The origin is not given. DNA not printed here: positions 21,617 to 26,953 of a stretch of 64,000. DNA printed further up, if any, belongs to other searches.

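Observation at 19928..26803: PorV-like barrel directly upstream of a 1678-aa C25 peptidase: a second, reversed-order PorU/PorV-type sorting module?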

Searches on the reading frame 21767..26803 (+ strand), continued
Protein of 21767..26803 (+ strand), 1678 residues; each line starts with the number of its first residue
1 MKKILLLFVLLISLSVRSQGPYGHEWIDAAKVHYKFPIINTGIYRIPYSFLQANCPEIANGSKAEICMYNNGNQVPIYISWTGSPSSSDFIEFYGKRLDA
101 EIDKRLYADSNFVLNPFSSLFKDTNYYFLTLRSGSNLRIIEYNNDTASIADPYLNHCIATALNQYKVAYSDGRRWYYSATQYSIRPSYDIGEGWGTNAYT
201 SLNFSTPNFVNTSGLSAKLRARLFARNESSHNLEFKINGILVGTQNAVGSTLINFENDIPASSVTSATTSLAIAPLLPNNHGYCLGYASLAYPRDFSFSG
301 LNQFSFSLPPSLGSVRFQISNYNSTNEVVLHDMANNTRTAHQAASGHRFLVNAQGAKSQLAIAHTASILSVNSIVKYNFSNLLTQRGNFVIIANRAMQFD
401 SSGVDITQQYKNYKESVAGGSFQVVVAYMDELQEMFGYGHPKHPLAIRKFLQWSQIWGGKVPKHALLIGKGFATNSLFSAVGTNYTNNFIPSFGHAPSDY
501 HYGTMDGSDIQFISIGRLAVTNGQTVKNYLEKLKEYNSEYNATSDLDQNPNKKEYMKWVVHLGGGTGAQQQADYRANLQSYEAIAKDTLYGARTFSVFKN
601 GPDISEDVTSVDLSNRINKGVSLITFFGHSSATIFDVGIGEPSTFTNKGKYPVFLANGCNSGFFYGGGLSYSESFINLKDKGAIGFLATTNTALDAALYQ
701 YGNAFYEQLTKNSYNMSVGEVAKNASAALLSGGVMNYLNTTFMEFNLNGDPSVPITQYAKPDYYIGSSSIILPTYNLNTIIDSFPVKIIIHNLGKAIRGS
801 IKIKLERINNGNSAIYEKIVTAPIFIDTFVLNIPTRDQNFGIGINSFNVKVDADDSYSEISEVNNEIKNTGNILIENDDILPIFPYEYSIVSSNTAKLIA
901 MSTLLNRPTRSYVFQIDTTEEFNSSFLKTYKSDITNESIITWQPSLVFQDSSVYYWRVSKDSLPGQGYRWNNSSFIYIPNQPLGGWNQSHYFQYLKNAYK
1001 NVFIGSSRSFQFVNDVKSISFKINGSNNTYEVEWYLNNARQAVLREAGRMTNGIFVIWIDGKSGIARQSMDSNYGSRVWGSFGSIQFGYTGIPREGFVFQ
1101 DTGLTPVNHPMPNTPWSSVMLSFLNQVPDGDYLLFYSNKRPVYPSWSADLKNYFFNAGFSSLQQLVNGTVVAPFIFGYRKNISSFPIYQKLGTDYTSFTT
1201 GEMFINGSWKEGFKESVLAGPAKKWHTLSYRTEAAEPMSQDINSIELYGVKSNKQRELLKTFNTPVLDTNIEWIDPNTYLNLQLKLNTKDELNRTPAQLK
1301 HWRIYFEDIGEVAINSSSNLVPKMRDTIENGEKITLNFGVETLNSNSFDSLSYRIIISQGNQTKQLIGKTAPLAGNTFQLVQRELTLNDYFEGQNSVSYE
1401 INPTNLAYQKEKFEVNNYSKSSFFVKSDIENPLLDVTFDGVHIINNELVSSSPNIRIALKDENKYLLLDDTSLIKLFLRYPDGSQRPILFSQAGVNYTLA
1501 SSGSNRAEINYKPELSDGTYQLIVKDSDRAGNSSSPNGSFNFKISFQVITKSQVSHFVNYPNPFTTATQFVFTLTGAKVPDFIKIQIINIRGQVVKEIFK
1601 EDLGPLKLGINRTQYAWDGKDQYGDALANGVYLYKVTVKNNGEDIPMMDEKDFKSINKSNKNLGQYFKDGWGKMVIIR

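Call 80: search_protein_families(library=pfam, proteins=[P0028, P0030, P0091, P0118], max_evalue=1)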
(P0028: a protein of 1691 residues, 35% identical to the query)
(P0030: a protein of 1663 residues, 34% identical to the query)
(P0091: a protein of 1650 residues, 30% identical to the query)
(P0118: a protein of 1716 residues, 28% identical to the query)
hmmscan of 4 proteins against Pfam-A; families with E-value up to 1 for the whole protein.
P0028 (1691 aa): 5 families
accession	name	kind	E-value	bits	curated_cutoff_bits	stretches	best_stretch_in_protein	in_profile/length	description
PF01364.23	Peptidase_C25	-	1.5e-57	196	23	1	402-772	1-373/374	Peptidase family C25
PF15711.10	ILEI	-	4.9e-07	30.6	27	1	1120-1200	16-90/90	Interleukin-like EMT inducer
PF13860.13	FlgD_ig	-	0.00021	21.6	27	1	1590-1663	8-76/79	FlgD Ig-like domain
PF07705.17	CARDB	-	0.0017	19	22.7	1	790-885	9-99/101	CARDB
PF18962.6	Por_Secre_tail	-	0.0075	17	27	1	1584-1624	2-39/75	Secretion system C-terminal sorting domain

P0030 (1663 aa): 7 families
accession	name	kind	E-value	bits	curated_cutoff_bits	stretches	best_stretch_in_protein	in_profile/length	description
PF01364.23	Peptidase_C25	-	6e-50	171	23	1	408-768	2-374/374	Peptidase family C25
PF15711.10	ILEI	-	1.2e-08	35.8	27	1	1104-1178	17-90/90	Interleukin-like EMT inducer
PF13860.13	FlgD_ig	-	9.5e-05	22.7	27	1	1565-1630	11-71/79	FlgD Ig-like domain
PF13585.12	CHU_C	-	0.0043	17.6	27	1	1567-1634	6-72/86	CHU_C Type IX secretion signal domain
PF22759.1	E217_GP41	-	0.011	15.4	27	1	1389-1459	49-118/279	Baseplate hub gp41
PF11302.14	DUF3104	-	0.088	12.9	27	1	550-589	8-48/69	Protein of unknown function (DUF3104)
PF07705.17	CARDB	-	0.15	12.7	22.7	1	774-882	2-100/101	CARDB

P0091 (1650 aa): 3 families
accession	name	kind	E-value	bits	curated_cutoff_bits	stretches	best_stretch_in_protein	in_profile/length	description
PF01364.23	Peptidase_C25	-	3.7e-58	198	23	1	412-763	1-372/374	Peptidase family C25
PF15711.10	ILEI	-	4.6e-07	30.7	27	1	1063-1161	2-90/90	Interleukin-like EMT inducer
PF13860.13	FlgD_ig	-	2.5e-05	24.6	27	1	1565-1620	25-75/79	FlgD Ig-like domain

P0118 (1716 aa): 5 families
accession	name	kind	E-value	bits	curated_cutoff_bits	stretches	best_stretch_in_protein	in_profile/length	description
PF01364.23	Peptidase_C25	-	9.9e-61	206.5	23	1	437-799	1-374/374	Peptidase family C25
PF13860.13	FlgD_ig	-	1.8e-06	28.3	27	1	1617-1685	10-73/79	FlgD Ig-like domain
PF15711.10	ILEI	-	1e-05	26.4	27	1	1161-1232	20-89/90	Interleukin-like EMT inducer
PF19077.6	Big_13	-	0.0012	19.8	27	1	1552-1593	56-98/102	Bacterial Ig-like domain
PF00942.24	CBM_3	-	0.013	16.4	22.4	1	1391-1425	27-61/83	Cellulose binding domain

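Call 85: find_related_loci(query=A5, collection=metagenome_contigs, flank=3000)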
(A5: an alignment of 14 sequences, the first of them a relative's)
Query A5 (1674 aa) in metagenome_contigs; peptide patterns used: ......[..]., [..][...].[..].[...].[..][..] (x = any residue, [..] = any of these).
600 stretches matched a pattern (row limit reached: there are more); 540 encode a relative of the query (tblastn E <= 1e-3); the best 80 are kept; 80 distinct loci.
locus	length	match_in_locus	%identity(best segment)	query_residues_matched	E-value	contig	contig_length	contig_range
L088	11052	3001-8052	55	1-1674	0e+0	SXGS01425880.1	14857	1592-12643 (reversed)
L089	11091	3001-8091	55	1-1674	0e+0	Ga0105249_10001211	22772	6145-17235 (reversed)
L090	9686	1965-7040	54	1-1674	0e+0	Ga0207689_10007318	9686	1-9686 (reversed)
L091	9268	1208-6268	54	1-1674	0e+0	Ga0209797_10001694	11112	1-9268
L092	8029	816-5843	54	16-1674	0e+0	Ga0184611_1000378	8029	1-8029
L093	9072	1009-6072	53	1-1674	0e+0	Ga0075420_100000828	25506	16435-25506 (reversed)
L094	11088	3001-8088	54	1-1674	0e+0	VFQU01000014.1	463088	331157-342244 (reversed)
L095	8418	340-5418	53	1-1674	0e+0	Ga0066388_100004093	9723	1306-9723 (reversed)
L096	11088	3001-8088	52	1-1674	0e+0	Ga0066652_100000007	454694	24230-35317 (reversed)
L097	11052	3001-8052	51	1-1674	0e+0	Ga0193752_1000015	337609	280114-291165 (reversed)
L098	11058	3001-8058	52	1-1674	0e+0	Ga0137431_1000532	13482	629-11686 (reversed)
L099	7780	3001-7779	52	17-1588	0e+0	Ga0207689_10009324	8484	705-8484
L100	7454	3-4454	54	222-1674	0e+0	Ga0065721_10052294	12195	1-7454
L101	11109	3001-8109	54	1-1674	0e+0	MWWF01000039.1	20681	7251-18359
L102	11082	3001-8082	48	1-1674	0e+0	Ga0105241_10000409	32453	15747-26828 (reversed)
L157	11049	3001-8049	33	5-1674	0e+0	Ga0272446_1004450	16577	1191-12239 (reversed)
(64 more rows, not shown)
